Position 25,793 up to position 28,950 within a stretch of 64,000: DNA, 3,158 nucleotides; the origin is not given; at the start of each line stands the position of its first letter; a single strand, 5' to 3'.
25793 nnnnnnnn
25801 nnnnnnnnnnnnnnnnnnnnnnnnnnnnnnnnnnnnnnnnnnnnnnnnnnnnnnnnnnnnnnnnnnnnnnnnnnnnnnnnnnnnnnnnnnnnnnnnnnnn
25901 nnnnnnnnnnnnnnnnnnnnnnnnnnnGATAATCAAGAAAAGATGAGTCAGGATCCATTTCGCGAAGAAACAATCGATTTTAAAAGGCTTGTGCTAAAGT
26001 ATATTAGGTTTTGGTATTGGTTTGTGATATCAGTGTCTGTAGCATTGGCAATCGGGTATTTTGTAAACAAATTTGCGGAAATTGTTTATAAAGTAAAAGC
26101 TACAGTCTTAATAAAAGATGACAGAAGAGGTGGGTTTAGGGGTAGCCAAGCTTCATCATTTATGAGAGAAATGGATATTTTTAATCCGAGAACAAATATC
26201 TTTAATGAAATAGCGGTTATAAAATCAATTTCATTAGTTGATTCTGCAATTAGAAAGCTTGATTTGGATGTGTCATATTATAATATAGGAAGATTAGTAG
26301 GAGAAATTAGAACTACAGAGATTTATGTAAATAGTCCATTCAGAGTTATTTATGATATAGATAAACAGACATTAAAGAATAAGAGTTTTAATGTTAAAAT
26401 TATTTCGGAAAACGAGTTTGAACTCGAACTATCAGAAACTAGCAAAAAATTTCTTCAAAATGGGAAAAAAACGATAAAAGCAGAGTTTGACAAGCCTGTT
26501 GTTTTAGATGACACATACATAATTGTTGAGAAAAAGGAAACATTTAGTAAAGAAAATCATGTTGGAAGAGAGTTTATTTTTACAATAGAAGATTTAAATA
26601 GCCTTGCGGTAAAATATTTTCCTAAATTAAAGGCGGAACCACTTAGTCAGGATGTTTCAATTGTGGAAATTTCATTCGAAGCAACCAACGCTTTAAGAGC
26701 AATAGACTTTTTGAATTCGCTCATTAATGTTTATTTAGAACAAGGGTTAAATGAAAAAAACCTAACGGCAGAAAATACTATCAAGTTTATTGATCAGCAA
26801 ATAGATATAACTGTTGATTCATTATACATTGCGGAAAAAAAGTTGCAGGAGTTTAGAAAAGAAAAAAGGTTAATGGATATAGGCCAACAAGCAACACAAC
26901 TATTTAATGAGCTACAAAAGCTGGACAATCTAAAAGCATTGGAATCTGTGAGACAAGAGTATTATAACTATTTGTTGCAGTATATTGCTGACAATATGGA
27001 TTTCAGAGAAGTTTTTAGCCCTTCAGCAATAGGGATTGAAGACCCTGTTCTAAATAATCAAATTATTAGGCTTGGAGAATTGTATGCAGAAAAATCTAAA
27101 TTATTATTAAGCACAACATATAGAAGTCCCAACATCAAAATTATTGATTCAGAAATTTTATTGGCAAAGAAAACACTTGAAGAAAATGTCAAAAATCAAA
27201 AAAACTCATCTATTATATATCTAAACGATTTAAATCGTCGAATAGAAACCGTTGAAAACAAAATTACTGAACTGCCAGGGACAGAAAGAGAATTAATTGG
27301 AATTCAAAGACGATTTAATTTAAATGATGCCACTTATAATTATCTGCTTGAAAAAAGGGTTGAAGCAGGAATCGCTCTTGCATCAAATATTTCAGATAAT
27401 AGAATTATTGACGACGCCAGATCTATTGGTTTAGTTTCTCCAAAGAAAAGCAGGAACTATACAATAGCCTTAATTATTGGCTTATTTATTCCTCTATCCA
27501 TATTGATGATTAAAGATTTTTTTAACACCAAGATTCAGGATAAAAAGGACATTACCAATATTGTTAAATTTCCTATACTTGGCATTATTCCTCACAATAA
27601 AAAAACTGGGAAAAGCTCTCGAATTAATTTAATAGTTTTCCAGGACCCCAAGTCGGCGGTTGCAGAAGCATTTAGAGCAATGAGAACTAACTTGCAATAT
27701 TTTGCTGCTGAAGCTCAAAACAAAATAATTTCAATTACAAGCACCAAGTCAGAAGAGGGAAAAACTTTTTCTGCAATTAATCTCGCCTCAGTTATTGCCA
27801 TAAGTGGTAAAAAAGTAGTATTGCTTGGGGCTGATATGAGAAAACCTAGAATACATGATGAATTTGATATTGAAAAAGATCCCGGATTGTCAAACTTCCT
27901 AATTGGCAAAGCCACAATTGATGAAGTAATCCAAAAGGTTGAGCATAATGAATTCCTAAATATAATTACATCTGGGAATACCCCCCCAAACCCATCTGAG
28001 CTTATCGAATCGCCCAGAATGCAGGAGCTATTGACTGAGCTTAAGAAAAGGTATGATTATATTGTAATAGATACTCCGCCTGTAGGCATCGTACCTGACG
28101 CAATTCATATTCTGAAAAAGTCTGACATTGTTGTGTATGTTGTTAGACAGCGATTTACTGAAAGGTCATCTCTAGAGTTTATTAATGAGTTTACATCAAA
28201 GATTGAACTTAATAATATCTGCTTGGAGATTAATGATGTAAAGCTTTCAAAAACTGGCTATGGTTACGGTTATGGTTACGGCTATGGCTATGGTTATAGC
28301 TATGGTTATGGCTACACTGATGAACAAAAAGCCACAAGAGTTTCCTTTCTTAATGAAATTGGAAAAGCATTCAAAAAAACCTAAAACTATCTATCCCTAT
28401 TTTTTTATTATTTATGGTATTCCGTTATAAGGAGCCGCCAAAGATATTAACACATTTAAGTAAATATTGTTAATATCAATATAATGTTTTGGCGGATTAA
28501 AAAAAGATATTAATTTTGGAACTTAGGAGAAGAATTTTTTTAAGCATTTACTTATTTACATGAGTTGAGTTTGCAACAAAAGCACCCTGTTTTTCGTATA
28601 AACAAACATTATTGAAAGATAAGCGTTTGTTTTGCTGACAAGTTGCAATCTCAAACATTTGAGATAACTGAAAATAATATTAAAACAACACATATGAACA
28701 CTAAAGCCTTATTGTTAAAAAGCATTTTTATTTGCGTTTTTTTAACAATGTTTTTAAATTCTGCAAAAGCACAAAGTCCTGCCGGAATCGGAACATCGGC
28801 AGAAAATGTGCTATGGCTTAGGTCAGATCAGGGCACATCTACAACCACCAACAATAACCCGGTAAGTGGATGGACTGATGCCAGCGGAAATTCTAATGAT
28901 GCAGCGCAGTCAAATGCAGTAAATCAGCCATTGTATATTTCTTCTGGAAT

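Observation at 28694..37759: Giant LamG / beta-helix-like T9SS cargo protein placed directly behind an orphan wza-wzc pair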

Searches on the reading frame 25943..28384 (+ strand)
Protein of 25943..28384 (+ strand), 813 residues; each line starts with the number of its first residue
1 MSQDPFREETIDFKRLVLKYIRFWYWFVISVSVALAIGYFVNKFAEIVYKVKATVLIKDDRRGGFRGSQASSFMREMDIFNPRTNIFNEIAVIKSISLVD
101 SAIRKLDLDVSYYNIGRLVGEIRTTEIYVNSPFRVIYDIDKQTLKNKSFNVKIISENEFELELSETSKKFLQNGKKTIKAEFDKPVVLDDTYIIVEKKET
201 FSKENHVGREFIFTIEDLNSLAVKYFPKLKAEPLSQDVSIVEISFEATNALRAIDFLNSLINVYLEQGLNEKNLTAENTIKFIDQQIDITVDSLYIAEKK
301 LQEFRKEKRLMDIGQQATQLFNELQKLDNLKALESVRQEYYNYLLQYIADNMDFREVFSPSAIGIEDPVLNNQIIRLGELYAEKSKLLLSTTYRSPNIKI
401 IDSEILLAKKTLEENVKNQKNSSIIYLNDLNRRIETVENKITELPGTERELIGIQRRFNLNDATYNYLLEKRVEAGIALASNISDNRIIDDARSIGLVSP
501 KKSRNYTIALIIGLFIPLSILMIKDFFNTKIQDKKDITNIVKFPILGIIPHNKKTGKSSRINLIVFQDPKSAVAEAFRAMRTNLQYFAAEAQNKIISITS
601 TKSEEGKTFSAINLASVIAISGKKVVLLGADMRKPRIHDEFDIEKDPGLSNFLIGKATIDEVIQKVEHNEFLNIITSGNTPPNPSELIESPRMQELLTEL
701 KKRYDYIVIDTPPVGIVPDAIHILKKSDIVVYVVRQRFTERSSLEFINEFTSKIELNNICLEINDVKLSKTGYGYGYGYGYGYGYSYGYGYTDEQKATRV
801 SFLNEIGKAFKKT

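Call 7: search_protein_families(library=pfam, proteins=[window:25943-28384:+], max_evalue=0.001)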
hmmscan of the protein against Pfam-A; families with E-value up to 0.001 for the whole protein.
window:25943-28384:+ (813 aa): 5 families
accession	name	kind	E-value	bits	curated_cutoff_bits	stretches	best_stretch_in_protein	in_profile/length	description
PF13614.12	AAA_31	-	6.1e-14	52.8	27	1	594-743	2-156/177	AAA domain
PF13807.11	GNVR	-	4e-08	33.5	27.7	1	447-525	2-81/82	G-rich domain on putative tyrosine kinase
PF01656.29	CbiA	-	9.4e-08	32.5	25.4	1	596-655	1-54/125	CobQ/CobB/MinD/ParA nucleotide binding domain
PF10609.15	ParA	-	2.6e-06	27.5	27.1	1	593-713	3-121/246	NUBPL iron-transfer P-loop NTPase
PF02706.20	Wzz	-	2.9e-05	24.7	25.5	1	9-106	1-91/91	Chain length determinant protein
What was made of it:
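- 25943..28384 (+): wzc: 813-aa PCP-2a tyrosine autokinase, which looks intact. Wzz, GNVR and AAA_31 (call 7).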

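Call 67: find_related_loci(query=window:25943-28381:+, collection=metagenome_contigs, flank=10000)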
Query window:25943-28381:+ (813 aa) in metagenome_contigs; peptide patterns used: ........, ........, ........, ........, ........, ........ (x = any residue, [..] = any of these).
275 stretches matched a pattern; 90 encode a relative of the query (tblastn E <= 1e-3); the best 80 are kept; 80 distinct loci.
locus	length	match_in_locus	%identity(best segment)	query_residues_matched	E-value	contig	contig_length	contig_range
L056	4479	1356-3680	59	1-778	0e+0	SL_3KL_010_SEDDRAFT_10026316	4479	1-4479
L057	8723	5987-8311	59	1-778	0e+0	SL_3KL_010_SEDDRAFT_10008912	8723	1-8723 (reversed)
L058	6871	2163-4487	60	1-778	0e+0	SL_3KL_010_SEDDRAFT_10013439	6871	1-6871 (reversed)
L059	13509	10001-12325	59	1-778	0e+0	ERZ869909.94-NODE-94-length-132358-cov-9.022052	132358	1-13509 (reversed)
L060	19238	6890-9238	31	3-813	6e-106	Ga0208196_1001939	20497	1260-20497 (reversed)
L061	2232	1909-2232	65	1-111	5e-42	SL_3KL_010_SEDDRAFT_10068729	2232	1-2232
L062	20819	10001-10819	28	504-748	9e-20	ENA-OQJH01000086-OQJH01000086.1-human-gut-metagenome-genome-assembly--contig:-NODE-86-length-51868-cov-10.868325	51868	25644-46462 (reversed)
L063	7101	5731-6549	26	504-748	1e-19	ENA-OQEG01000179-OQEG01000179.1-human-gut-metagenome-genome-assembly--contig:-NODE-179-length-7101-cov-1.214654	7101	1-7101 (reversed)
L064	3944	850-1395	33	567-748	1e-19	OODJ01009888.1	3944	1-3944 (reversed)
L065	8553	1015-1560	35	567-748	2e-19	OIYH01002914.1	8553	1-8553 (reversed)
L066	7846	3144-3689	34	567-748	2e-19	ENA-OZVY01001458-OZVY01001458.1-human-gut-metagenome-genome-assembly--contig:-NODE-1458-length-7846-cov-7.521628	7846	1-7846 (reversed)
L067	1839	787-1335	32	566-748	2e-19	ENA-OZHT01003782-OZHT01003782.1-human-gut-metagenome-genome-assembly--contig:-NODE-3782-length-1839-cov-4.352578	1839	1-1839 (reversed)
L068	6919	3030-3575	33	567-748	4e-19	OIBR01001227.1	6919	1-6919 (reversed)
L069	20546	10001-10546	34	567-748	6e-19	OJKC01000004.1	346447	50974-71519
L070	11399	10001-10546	34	567-748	6e-19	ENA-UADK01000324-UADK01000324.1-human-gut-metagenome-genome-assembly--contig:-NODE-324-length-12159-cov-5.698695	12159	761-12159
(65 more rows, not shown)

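Call 99: search_protein_families(library=ncbifam, proteins=[window:25943-28384:+], max_evalue=0.1)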
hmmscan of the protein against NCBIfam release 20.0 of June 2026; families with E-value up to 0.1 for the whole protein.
window:25943-28384:+ (813 aa): 23 families
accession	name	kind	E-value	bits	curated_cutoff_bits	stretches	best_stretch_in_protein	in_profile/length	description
NF008568.0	PRK11519.1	equivalog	2.1e-62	211.3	1068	2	432-786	353-714/720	tyrosine-protein kinase Wzc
NF007350.0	PRK09841.1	equivalog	8.7e-58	196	1248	2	436-786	357-723/726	tyrosine-protein kinase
TIGR01007.1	eps_fam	subfamily_domain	8.1e-49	165.9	108.05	1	575-780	1-204/204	polysaccharide biosynthesis tyrosine autokinase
TIGR01005.1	eps_transp_fam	subfamily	1.9e-48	165.2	411.7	3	560-799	513-750/754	exopolysaccharide transport protein family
TIGR03018.1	pepcterm_TyrKin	hypoth_equivalog_domain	6.4e-37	126.9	230.65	1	563-744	1-189/207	XrtA-associated tyrosine autokinase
TIGR03029.1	EpsG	equivalog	3.8e-34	118.1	313.8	1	559-743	69-252/274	chain length determinant protein tyrosine kinase EpsG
TIGR03007.1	pepcterm_ChnLen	equivalog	3.7e-21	74.9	278.85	2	240-421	123-300/498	XrtA system polysaccharide chain length determinant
TIGR01969.1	minD_arch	subfamily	6.7e-15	54.9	201.75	1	595-737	2-141/251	cell division ATPase MinD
TIGR01968.1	minD_bact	equivalog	5.4e-13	48.9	212.9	1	593-734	1-141/261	septum site-determining protein MinD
TIGR03017.1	EpsF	equivalog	1.7e-12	46.8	422.75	1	226-549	120-443/444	chain length determinant protein EpsF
TIGR01006.1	polys_exp_MPA1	subfamily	5.8e-09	35.7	296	1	481-552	152-224/226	CspC family polysaccharide chain length determinant protein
NF041546.1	ParA_partition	equivalog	2.2e-08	33.9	180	2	688-735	61-107/203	ParA family partition ATPase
NF008079.0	PRK10818.1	equivalog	6.8e-07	28.9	508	1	594-730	3-139/270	septum site-determining protein MinD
NF008669.0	PRK11670.1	equivalog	2.6e-05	23.3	348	1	589-713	103-225/369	iron-sulfur cluster carrier protein ApbC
TIGR03453.1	partition_RepA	equivalog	5.8e-05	22.1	348.45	0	580-628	91-139/387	plasmid partitioning protein RepA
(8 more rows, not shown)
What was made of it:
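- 25943..28384 (+): TIGR01007 scores 165.9 bits against a cut-off of 108 (call 99).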

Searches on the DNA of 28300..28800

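Call 90: search_rna_families(source=window, start=28300, end=28800, threshold=evalue, max_evalue=1)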
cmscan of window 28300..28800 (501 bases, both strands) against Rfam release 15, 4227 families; matches with E-value up to 1: 0.
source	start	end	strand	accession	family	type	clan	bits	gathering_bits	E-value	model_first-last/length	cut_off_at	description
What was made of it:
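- Tried and rejected: Rfam found nothing in the spacer (call 90).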
